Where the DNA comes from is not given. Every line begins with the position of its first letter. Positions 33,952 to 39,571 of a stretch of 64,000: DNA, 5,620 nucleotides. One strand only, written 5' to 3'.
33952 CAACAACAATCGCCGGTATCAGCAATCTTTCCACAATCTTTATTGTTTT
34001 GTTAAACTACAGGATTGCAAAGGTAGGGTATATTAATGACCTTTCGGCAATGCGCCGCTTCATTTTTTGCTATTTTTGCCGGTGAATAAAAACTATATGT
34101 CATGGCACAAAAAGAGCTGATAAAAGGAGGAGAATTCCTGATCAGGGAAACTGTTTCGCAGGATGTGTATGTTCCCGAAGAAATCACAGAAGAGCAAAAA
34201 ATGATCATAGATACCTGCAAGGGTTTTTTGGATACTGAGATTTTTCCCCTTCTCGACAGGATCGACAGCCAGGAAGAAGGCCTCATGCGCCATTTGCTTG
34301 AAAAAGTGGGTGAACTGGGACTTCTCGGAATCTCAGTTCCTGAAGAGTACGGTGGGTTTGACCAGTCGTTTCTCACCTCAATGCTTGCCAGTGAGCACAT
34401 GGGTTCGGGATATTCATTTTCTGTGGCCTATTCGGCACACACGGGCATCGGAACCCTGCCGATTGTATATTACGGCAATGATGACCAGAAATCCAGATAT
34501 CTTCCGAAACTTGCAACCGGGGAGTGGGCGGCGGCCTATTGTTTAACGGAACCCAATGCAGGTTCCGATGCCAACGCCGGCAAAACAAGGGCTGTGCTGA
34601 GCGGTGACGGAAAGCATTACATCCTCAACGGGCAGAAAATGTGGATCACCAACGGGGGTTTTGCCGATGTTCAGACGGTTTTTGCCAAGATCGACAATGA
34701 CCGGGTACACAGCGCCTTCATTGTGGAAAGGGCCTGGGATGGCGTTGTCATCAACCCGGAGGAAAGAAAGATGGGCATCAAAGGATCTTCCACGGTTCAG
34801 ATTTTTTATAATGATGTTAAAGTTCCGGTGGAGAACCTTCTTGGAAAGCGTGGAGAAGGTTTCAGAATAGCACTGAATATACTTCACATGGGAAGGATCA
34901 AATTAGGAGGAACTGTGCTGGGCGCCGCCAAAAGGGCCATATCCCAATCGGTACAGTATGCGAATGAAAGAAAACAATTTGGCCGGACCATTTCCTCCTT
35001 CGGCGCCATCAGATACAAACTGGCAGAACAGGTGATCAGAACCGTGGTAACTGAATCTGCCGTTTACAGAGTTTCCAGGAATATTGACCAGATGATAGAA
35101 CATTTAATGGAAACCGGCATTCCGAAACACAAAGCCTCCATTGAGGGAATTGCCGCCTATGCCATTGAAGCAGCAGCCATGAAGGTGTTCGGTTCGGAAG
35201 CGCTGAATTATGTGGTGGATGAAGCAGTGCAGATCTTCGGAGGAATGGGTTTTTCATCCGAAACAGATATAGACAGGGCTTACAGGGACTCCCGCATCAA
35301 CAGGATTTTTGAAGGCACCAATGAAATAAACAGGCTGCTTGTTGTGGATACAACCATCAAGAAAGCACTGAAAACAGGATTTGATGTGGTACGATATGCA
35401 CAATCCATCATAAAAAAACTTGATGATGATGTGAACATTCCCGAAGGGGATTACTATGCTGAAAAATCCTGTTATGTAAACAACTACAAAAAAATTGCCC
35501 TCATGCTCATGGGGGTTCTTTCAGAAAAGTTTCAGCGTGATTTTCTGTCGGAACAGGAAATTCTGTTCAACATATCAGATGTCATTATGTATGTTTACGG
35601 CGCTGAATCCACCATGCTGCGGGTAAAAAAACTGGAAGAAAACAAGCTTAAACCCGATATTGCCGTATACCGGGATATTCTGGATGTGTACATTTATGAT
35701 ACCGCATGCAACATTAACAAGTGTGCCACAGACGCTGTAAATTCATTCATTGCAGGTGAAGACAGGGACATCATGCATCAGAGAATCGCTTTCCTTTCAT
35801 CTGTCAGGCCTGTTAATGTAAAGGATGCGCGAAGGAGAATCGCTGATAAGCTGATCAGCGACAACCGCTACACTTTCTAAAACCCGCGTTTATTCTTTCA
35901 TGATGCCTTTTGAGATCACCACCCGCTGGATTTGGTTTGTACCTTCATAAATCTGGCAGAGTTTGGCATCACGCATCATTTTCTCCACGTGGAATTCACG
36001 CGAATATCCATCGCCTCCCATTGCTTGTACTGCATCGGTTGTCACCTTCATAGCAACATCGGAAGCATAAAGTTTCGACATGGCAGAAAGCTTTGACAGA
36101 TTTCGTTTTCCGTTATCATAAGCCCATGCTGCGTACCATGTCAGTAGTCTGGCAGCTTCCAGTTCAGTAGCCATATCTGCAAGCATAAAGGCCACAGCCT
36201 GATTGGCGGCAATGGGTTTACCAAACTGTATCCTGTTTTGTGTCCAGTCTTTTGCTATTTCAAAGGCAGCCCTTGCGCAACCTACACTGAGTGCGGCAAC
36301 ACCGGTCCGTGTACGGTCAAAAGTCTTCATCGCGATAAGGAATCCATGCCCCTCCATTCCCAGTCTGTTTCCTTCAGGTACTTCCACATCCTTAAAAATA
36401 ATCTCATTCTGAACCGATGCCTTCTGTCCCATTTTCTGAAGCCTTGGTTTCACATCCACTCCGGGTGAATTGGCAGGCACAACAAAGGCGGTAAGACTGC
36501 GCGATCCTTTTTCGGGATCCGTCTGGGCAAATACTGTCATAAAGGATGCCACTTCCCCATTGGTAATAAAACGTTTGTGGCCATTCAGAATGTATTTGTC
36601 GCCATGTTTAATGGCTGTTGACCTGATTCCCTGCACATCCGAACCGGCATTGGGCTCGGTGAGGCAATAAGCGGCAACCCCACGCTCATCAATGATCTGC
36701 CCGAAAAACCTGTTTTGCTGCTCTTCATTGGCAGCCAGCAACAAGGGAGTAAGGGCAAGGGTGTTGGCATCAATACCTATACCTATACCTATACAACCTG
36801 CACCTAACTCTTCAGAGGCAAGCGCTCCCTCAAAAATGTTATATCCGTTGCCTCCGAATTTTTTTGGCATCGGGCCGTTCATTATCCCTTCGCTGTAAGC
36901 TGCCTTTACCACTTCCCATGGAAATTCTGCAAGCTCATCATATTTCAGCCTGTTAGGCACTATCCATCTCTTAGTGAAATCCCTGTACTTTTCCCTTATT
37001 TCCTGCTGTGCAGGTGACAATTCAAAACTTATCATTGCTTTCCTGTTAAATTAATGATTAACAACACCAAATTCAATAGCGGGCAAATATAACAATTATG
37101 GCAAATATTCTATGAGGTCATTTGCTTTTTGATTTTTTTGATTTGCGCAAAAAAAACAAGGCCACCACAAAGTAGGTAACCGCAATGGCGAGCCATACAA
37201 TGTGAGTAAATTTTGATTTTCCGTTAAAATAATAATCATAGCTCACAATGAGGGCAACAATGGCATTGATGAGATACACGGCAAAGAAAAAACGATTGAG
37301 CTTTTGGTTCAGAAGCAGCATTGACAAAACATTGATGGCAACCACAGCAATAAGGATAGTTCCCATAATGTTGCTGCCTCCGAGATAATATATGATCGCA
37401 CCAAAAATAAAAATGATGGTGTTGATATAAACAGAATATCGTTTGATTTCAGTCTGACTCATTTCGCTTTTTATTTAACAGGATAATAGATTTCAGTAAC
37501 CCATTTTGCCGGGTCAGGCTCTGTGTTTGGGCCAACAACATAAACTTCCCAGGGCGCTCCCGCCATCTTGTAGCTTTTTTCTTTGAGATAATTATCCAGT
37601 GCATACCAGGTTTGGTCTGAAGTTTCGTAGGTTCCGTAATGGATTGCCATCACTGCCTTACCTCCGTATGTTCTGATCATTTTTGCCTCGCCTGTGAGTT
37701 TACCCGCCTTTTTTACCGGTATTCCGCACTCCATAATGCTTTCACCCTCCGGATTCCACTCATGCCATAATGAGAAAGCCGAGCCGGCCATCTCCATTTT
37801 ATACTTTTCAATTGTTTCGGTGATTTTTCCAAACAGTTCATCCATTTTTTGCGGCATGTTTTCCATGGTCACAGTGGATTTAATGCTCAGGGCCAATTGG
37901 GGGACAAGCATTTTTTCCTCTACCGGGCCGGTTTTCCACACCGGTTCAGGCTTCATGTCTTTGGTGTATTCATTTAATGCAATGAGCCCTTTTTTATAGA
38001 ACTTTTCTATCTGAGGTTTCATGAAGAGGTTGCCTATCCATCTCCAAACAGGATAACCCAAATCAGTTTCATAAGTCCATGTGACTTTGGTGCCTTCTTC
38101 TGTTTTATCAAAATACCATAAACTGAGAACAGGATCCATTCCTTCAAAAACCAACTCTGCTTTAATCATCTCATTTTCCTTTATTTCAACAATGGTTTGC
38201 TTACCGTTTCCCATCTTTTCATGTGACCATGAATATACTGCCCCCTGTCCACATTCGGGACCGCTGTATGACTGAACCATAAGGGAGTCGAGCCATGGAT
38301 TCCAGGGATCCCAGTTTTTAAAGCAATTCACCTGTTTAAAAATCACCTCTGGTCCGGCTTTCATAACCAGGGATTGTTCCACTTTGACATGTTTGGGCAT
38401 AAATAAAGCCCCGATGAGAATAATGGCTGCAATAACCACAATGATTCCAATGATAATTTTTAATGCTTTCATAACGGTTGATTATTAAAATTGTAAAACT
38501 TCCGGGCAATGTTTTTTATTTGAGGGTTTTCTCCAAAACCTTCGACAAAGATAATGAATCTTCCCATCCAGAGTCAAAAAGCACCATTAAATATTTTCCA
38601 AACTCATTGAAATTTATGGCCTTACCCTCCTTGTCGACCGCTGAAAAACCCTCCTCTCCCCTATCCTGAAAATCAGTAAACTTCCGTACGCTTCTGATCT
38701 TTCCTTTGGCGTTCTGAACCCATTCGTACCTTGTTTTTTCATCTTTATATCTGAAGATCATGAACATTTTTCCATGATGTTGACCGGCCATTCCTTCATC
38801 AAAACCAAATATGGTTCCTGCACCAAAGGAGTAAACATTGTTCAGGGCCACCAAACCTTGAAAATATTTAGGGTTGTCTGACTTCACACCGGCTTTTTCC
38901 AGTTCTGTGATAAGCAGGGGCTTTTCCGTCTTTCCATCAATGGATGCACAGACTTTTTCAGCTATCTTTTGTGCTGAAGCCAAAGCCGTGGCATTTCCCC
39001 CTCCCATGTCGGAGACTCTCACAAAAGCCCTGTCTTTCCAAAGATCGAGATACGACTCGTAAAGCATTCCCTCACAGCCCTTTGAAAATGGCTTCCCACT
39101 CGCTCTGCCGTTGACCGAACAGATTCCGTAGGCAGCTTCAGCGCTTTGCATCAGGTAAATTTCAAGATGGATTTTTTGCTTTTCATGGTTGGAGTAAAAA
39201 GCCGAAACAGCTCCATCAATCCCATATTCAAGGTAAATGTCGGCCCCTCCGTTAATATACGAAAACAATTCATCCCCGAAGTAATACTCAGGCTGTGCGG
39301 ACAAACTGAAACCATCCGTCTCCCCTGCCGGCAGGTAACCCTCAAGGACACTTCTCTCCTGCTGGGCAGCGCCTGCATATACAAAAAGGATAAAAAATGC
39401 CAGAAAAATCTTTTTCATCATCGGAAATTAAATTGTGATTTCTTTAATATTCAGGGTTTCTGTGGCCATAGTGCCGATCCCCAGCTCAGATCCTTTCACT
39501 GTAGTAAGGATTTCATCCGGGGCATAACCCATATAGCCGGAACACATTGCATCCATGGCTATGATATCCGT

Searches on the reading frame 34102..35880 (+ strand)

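Call 72: search_protein_families(library=pfam, proteins=[window:34102-35880:+], max_evalue=0.000001)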
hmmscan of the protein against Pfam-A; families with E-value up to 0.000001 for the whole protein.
window:34102-35880:+ (592 aa): 6 families
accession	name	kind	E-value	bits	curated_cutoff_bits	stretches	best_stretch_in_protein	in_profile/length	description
PF00441.29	Acyl-CoA_dh_1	-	8.5e-38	130.3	22.4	1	251-415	1-146/150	Acyl-CoA dehydrogenase, C-terminal domain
PF02771.21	Acyl-CoA_dh_N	-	2.6e-31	108.7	22.9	1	29-141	1-113/113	Acyl-CoA dehydrogenase, N-terminal domain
PF02770.24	Acyl-CoA_dh_M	-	2.4e-22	79.3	33.3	1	145-239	1-97/97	Acyl-CoA dehydrogenase, middle domain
PF21263.2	Acyl-CoA-dh_C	-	3.4e-19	69.4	27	1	461-558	1-90/96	Acyl-CoA dehydrogenase, C-terminal domain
PF08028.16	Acyl-CoA_dh_2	-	1.9e-10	41.6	22.7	1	269-407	4-133/134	Acyl-CoA dehydrogenase, C-terminal domain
PF22924.1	ACOX_C_alpha1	-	9.9e-10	38.9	27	1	262-409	5-159/169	Acyl-CoA oxidase, C-alpha1 domain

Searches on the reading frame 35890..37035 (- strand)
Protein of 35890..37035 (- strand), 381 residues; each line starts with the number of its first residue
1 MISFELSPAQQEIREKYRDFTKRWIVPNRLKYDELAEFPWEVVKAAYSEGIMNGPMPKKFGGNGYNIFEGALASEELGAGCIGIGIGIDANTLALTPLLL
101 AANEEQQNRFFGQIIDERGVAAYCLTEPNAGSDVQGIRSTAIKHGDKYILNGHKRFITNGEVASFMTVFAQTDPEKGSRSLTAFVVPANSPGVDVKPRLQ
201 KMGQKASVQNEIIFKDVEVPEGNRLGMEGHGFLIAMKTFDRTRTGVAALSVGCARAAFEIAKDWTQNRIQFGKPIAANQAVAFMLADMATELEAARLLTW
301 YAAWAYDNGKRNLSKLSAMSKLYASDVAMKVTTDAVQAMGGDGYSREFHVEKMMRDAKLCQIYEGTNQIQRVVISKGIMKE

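Call 72: search_protein_families(library=pfam, proteins=[window:35890-37035:-], max_evalue=0.000001)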
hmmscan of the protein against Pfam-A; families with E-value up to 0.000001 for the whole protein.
window:35890-37035:- (381 aa): 4 families
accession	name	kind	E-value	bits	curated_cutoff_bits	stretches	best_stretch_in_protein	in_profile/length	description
PF00441.29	Acyl-CoA_dh_1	-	1.3e-48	165.3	22.4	1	229-378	1-149/150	Acyl-CoA dehydrogenase, C-terminal domain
PF02770.24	Acyl-CoA_dh_M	-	1.6e-24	86.3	33.3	1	122-217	1-97/97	Acyl-CoA dehydrogenase, middle domain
PF02771.21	Acyl-CoA_dh_N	-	6.6e-21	75.2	22.9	1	8-116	2-111/113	Acyl-CoA dehydrogenase, N-terminal domain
PF08028.16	Acyl-CoA_dh_2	-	1.7e-20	74.1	22.7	1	245-367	2-133/134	Acyl-CoA dehydrogenase, C-terminal domain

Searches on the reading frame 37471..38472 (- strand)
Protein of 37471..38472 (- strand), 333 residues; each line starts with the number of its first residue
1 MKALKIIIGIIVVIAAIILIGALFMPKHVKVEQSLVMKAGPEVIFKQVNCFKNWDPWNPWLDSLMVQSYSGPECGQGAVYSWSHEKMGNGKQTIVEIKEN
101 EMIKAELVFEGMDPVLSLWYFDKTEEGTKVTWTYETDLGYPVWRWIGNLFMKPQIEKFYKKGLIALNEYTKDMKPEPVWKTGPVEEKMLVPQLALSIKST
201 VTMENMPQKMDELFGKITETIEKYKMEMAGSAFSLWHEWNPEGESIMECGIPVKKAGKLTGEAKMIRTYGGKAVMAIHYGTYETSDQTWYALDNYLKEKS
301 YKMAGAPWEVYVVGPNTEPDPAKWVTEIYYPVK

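Call 72: search_protein_families(library=pfam, proteins=[window:37471-38472:-], max_evalue=0.000001)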
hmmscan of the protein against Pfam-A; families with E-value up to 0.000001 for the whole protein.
window:37471-38472:- (333 aa): 2 families
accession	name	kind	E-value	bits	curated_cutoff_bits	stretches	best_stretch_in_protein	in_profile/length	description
PF06445.20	GyrI-like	-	6.6e-14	52.9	26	1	184-333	3-155/155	GyrI-like small molecule binding domain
PF10604.15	Polyketide_cyc2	-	9.5e-14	52.3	27.4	1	29-167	2-138/142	Polyketide cyclase / dehydrase and lipid transport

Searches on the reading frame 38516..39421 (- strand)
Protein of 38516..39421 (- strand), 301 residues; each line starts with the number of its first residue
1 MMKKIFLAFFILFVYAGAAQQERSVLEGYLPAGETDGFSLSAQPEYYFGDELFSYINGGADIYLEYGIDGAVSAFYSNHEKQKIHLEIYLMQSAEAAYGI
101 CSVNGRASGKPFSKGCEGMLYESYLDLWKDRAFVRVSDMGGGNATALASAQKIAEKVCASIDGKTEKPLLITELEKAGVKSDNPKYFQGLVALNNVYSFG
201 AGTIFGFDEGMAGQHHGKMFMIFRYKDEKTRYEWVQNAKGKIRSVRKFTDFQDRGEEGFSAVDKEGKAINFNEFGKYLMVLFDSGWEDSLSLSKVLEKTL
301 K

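Call 72: search_protein_families(library=pfam, proteins=[window:38516-39421:-], max_evalue=0.000001)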
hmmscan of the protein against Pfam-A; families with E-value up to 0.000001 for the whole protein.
window:38516-39421:- (301 aa): 1 family
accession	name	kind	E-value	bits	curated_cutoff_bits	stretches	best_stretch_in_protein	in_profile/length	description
PF20244.3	DUF6599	-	2.8e-23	82.9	27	1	37-208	3-165/186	Family of unknown function (DUF6599)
